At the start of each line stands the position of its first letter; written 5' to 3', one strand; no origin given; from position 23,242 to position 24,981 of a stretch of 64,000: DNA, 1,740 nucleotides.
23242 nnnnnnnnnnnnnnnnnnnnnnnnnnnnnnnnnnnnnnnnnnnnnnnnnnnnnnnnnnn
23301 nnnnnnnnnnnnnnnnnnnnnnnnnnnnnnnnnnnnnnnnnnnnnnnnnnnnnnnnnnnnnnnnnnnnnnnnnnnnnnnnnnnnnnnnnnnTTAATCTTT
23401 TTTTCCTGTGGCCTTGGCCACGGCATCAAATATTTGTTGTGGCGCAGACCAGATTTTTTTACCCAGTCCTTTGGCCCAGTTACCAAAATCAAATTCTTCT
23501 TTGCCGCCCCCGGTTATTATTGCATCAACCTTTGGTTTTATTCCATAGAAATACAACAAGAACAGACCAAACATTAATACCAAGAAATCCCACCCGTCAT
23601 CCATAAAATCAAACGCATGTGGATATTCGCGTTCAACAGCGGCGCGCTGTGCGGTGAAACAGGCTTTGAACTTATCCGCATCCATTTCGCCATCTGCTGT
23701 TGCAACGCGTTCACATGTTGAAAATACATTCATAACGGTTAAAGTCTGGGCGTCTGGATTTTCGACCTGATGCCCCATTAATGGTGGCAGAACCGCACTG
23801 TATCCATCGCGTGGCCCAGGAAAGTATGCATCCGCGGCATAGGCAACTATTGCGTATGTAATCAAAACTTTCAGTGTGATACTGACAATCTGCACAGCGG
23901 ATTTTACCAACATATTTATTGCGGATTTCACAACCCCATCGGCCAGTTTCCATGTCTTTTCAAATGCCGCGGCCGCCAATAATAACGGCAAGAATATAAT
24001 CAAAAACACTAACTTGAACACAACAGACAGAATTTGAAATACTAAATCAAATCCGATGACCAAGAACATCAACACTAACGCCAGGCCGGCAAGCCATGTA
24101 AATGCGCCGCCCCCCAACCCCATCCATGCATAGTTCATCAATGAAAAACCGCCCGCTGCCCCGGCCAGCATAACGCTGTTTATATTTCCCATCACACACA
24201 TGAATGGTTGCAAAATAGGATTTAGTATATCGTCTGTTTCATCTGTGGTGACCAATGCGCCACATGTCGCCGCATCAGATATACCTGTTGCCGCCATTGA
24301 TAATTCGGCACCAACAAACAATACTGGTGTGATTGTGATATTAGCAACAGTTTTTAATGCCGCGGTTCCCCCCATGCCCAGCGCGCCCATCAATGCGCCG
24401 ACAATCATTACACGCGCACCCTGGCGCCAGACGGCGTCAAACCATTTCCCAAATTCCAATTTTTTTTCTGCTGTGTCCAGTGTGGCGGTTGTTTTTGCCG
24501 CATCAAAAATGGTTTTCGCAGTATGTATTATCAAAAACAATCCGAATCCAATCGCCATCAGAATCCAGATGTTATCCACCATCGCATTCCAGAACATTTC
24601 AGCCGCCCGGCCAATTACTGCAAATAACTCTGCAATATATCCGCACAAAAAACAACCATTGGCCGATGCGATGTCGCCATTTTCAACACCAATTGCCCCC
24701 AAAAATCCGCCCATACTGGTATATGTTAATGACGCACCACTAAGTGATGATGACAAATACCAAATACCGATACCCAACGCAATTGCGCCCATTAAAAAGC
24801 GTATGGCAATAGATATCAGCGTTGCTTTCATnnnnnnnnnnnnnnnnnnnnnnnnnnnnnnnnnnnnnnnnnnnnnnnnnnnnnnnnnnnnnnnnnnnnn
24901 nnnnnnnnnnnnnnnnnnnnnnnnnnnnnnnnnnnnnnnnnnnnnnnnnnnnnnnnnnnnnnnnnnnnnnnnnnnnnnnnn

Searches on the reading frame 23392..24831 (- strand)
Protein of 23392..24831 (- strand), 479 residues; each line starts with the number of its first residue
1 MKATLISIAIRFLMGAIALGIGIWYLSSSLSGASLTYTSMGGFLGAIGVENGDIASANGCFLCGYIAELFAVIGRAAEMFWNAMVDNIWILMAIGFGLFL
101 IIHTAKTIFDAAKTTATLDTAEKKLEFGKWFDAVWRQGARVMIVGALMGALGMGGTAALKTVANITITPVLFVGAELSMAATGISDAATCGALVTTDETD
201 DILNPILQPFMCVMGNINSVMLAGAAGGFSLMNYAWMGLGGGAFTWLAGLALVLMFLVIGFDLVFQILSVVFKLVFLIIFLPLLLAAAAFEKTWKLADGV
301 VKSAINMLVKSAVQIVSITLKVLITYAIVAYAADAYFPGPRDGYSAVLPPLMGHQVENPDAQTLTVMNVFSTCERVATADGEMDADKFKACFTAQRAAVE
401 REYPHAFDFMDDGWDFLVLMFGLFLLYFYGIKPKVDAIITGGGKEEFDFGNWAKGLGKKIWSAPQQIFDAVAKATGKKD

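Call 29: search_protein_families(library=pfam, proteins=[window:23392-24831:-], max_evalue=0.1)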
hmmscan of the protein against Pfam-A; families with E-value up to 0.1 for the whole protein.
window:23392-24831:- (479 aa): 1 family
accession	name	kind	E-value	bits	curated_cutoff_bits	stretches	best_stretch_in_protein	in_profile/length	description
PF04610.19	TrbL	-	0.0006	20.1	25.9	1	226-332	84-187/215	TrbL/VirB6 plasmid conjugal transfer protein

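Call 31: search_protein_families(library=ncbifam, proteins=[window:23392-24831:-], max_evalue=1)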
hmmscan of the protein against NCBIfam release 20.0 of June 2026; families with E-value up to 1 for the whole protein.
window:23392-24831:- (479 aa): 0 families
